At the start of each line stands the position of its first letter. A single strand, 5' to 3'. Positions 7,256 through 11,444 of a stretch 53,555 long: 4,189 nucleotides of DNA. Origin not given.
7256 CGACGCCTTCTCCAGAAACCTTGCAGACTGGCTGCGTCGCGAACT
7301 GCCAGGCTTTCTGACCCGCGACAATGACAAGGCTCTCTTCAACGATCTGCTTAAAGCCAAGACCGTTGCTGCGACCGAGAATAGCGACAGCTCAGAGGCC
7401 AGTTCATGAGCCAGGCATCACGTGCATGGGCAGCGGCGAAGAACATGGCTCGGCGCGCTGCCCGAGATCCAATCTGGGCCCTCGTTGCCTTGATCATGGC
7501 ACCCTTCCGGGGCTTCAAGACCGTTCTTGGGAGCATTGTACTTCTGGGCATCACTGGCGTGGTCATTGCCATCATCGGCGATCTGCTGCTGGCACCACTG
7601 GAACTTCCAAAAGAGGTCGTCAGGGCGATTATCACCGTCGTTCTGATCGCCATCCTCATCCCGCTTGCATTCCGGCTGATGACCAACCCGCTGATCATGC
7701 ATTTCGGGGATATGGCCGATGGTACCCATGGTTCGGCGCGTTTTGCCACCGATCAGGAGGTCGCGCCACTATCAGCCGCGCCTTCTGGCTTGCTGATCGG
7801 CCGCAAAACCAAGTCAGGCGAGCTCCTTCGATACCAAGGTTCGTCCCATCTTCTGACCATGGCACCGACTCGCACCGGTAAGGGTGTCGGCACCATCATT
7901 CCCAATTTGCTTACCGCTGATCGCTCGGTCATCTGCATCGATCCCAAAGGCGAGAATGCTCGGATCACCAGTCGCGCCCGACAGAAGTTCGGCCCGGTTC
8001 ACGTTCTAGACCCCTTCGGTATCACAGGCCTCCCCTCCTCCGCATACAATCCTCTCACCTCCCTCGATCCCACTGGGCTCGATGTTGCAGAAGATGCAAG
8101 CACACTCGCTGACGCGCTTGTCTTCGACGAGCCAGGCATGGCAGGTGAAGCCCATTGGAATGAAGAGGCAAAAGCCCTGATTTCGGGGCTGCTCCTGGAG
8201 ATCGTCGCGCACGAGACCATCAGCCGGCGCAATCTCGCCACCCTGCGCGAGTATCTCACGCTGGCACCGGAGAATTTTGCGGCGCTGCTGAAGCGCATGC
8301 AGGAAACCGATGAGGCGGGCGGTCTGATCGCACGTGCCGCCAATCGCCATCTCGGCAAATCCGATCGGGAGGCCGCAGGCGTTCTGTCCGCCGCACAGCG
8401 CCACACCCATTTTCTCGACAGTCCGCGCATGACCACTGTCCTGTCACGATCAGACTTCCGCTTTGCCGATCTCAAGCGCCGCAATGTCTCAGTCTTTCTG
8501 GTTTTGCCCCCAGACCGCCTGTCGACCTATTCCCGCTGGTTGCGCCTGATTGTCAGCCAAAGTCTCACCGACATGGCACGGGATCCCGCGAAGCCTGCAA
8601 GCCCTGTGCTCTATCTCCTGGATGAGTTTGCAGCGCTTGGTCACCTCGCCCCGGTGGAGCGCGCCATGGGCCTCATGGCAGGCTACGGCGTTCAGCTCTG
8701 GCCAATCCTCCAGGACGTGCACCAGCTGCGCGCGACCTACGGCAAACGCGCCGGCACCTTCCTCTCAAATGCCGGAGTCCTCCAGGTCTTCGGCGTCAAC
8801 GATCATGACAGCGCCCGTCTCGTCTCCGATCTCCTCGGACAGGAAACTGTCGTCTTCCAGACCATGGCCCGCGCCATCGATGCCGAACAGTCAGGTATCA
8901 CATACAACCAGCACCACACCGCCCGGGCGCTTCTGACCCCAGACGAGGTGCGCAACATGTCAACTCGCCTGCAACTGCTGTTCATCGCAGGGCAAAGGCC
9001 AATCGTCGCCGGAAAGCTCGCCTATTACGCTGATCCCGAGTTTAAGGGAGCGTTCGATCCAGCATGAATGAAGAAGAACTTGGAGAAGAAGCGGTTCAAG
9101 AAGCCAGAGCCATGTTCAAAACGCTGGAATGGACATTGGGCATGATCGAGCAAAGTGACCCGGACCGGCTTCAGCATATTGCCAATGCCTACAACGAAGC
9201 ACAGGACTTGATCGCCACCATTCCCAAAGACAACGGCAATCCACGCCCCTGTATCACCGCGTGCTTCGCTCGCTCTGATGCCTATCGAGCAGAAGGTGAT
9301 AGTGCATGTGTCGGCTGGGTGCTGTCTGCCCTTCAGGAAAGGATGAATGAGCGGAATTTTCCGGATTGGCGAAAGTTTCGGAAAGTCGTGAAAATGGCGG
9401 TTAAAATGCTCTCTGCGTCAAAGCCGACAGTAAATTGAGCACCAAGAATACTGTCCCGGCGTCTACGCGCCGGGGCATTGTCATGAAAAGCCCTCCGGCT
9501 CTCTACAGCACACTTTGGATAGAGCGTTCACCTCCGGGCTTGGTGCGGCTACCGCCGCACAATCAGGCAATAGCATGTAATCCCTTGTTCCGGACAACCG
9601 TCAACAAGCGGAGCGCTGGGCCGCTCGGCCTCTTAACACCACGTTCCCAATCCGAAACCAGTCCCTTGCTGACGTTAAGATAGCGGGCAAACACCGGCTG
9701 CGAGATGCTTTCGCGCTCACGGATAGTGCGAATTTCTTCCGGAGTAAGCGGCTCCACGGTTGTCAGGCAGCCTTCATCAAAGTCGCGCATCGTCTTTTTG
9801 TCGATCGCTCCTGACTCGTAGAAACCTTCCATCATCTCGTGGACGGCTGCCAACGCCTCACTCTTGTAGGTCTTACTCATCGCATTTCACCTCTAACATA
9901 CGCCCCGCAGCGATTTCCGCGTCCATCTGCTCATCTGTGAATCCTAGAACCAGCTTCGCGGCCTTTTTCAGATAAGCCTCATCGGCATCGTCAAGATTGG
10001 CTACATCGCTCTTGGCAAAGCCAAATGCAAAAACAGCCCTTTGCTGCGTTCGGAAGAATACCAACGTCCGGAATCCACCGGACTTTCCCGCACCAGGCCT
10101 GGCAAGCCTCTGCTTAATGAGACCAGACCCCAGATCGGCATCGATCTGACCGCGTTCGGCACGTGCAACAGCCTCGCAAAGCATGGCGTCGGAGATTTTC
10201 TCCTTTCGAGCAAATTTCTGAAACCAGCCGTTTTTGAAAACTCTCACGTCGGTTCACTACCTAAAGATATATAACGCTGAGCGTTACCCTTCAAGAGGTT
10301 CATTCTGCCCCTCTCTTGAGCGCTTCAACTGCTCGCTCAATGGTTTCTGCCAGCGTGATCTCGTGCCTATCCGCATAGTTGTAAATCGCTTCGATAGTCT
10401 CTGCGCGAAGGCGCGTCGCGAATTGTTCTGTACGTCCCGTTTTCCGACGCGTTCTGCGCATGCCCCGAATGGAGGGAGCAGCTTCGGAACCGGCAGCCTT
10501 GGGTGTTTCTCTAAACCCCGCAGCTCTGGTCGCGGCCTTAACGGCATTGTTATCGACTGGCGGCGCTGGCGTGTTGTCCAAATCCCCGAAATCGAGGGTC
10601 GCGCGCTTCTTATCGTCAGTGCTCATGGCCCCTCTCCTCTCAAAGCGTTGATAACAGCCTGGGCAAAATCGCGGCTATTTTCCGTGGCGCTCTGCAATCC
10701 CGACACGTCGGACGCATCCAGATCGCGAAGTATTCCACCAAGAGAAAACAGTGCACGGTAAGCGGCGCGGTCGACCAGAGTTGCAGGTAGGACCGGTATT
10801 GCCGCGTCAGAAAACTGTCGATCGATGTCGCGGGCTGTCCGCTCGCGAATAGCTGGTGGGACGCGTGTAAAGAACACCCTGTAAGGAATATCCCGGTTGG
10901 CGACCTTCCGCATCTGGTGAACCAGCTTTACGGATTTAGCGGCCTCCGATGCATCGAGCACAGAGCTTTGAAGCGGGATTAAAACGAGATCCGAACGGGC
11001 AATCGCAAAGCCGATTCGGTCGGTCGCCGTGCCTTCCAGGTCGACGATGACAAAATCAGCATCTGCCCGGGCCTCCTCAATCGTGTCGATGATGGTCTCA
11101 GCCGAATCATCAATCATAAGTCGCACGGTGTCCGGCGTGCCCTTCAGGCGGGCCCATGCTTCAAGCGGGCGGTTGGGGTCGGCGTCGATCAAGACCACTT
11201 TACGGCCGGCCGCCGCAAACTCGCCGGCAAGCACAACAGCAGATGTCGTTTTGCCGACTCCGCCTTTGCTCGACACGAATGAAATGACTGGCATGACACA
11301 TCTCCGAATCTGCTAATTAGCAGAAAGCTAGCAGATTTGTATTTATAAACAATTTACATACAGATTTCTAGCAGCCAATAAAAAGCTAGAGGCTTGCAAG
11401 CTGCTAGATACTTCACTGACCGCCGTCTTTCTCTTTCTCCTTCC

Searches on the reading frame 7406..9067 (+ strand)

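Call 38: search_protein_families(library=pfam, proteins=[window:7406-9067:+])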
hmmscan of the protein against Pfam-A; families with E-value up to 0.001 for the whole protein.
window:7406-9067:+ (553 aa): 3 families
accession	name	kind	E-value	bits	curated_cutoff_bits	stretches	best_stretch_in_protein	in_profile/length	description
PF02534.20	T4SS-DNA_transf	-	4.4e-82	276.8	20.1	1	136-547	33-452/468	Type IV secretory system Conjugative DNA transfer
PF12696.13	TraG-D_C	-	3.5e-27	95.2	22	1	400-519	1-125/126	TraM recognition site of TraD and TraG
PF10412.15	TrwB_AAD_bind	-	1.5e-20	73.9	20.5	1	228-534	87-382/387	Type IV secretion-system coupling protein DNA-binding domain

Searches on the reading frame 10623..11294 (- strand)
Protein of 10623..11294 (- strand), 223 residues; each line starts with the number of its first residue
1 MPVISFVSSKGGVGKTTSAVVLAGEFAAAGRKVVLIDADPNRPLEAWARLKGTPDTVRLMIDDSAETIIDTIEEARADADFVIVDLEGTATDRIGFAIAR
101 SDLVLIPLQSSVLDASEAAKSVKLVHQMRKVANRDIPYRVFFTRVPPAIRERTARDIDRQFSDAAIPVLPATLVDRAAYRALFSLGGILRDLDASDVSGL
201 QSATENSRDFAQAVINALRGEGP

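Call 38: search_protein_families(library=pfam, proteins=[window:10623-11294:-])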
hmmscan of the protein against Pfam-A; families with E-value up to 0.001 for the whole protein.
window:10623-11294:- (223 aa): 9 families
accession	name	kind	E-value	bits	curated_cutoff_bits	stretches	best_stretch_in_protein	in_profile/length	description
PF07015.17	VirC1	-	7.7e-22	78.2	24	1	1-188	1-191/231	VirC1 protein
PF13614.12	AAA_31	-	1.3e-15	58.2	27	1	2-41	2-41/177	AAA domain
PF01656.29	CbiA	-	3.4e-13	50.1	25.4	1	4-170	1-107/125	CobQ/CobB/MinD/ParA nucleotide binding domain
PF09140.17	MipZ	-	1e-07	32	20.7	0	66-115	87-136/262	ATPase MipZ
PF10609.15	ParA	-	1.6e-07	31.4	27.1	1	3-39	5-41/246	NUBPL iron-transfer P-loop NTPase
PF02374.21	ArsA_ATPase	-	1.9e-06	27.7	24.3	1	6-43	5-42/305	Anion-transporting ATPase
PF00448.28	SRP54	-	1.5e-05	25.2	22.7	1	11-89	10-94/196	SRP54-type protein, GTPase domain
PF16575.11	CLP1_P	-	0.00023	21.5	26.6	0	12-41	4-33/188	mRNA cleavage and polyadenylation factor CLP1 P-loop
PF00142.24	Fer4_NifH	-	0.00046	20.2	25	0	9-81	7-68/271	4Fe-4S iron sulfur cluster binding proteins, NifH/frxC family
